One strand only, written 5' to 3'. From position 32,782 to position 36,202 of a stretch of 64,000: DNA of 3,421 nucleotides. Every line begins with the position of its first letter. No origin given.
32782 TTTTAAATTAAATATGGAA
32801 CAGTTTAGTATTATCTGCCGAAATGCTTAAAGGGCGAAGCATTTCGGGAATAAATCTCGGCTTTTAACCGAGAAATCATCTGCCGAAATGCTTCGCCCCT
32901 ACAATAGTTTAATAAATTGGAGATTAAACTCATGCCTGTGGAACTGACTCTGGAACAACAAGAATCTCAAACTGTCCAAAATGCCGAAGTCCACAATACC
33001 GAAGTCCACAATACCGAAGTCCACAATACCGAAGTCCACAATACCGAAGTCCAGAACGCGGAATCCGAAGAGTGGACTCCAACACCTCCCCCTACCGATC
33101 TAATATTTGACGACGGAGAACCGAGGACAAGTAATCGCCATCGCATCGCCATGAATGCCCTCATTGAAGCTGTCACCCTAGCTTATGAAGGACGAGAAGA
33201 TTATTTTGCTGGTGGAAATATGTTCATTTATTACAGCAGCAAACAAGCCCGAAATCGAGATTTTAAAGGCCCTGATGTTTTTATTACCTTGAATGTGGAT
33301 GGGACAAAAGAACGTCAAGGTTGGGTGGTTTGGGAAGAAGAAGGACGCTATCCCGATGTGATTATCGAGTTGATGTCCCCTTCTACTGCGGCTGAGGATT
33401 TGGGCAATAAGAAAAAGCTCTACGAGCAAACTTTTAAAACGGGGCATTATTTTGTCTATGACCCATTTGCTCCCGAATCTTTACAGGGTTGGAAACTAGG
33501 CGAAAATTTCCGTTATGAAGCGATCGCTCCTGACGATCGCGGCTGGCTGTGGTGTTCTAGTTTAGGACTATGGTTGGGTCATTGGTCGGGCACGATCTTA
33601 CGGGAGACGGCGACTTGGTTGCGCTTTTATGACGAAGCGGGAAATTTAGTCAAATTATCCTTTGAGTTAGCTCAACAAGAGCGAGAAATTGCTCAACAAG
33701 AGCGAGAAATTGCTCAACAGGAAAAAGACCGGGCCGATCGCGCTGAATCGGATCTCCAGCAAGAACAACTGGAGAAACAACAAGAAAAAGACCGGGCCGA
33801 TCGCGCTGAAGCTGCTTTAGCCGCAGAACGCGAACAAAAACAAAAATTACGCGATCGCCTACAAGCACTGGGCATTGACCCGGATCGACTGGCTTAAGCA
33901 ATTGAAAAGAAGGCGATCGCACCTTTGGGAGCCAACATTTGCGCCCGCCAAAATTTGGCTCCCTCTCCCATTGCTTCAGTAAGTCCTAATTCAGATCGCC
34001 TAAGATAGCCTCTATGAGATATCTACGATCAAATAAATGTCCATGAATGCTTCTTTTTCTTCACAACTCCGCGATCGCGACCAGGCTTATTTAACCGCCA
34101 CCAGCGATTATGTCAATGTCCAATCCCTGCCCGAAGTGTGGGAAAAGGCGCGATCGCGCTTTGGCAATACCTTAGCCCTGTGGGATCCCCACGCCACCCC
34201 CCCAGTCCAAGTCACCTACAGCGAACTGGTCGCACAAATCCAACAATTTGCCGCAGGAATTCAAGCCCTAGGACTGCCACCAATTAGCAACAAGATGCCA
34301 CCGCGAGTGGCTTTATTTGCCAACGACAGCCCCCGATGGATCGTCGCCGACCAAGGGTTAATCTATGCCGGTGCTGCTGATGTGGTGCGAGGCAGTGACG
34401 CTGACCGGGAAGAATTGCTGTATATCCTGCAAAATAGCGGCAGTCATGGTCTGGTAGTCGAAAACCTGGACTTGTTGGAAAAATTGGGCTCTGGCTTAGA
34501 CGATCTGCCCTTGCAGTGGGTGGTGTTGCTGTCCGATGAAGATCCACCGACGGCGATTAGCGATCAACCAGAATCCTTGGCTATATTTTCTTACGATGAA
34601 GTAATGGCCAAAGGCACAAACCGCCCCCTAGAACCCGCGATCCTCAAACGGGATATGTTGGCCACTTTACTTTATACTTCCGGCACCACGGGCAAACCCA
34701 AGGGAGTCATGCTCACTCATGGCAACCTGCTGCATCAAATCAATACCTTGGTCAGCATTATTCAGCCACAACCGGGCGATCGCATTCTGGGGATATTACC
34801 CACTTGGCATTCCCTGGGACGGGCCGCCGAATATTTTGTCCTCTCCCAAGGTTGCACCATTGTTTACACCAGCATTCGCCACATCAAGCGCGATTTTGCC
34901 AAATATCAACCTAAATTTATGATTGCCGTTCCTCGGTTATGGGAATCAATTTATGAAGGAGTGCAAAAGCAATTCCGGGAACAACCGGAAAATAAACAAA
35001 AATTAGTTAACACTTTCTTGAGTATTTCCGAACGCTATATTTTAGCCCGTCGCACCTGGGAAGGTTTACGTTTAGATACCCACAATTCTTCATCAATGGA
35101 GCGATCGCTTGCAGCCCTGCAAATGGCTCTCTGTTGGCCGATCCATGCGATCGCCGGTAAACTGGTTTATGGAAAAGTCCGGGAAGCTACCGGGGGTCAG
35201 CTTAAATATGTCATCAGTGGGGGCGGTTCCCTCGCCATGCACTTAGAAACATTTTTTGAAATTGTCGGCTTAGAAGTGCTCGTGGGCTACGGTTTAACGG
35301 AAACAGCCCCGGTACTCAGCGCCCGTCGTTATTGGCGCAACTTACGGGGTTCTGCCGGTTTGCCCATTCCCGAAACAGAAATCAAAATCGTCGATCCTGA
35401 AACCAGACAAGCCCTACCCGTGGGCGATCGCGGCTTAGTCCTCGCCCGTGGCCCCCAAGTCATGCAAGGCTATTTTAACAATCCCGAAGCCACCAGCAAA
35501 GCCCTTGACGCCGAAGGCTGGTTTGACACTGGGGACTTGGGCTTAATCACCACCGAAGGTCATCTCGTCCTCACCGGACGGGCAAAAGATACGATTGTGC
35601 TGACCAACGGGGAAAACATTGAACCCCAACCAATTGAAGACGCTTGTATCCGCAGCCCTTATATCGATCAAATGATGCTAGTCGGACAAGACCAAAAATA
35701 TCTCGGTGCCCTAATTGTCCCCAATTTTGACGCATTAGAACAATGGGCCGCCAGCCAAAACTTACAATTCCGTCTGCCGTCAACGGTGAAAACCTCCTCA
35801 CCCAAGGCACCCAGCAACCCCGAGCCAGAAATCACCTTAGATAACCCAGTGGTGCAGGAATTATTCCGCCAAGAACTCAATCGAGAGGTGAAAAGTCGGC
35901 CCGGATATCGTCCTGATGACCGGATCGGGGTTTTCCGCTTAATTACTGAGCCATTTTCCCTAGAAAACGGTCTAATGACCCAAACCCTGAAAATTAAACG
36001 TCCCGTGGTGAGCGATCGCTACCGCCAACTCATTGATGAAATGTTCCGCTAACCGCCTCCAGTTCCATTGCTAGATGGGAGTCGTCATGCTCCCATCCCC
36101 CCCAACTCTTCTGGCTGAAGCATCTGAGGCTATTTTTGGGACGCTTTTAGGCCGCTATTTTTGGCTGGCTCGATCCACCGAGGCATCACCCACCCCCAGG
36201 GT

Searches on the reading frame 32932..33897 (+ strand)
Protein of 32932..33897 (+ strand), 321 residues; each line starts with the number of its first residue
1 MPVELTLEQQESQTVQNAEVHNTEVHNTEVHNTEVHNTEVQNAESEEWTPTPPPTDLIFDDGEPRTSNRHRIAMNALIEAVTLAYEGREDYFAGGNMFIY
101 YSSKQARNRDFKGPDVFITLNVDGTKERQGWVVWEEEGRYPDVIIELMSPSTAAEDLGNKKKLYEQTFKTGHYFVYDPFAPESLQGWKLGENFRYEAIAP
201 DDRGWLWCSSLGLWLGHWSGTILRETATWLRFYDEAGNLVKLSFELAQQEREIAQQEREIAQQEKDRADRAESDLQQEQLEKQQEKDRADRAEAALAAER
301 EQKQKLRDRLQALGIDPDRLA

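Call 14: find_encoding_contigs(protein=window:32932-33897:+, flank=5000, max_places=10)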
Protein window:32932-33897:+ (321 aa): no gene with exactly this product is on record in the collection.

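Call 15: search_protein_families(library=pfam, proteins=[window:32932-33897:+])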
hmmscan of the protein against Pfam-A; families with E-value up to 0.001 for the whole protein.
window:32932-33897:+ (321 aa): 1 family
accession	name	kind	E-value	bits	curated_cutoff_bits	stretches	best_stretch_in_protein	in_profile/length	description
PF05685.18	Uma2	-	9.6e-14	51.7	27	1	59-206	17-157/172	Putative restriction endonuclease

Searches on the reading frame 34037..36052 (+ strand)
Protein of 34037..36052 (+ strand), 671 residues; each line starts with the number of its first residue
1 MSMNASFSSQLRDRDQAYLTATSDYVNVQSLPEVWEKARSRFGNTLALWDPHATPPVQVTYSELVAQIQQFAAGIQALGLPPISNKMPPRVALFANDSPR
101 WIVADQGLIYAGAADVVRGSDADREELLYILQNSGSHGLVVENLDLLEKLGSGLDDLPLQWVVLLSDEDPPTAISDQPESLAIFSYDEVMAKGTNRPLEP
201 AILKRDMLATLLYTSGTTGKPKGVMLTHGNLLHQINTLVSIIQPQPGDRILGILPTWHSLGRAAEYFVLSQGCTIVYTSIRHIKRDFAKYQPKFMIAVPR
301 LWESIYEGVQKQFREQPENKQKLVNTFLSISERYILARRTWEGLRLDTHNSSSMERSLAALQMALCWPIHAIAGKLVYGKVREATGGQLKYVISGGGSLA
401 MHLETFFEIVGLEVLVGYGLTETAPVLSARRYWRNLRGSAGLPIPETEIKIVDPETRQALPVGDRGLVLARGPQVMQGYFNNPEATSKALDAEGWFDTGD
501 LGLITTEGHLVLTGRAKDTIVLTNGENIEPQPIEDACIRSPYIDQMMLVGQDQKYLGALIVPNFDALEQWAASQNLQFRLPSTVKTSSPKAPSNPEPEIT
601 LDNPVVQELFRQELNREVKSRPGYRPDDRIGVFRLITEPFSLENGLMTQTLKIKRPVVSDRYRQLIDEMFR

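Call 15: search_protein_families(library=pfam, proteins=[window:34037-36052:+])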
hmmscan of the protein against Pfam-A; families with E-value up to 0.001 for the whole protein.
window:34037-36052:+ (671 aa): 2 families
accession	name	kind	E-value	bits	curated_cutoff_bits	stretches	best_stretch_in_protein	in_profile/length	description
PF00501.34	AMP-binding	-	7.4e-75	252.6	29.9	1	38-480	4-384/384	AMP-binding enzyme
PF23562.2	AMP-binding_C_3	-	2.3e-10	41.4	20.8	1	518-566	2-51/124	AMP-binding enzyme C-terminal domain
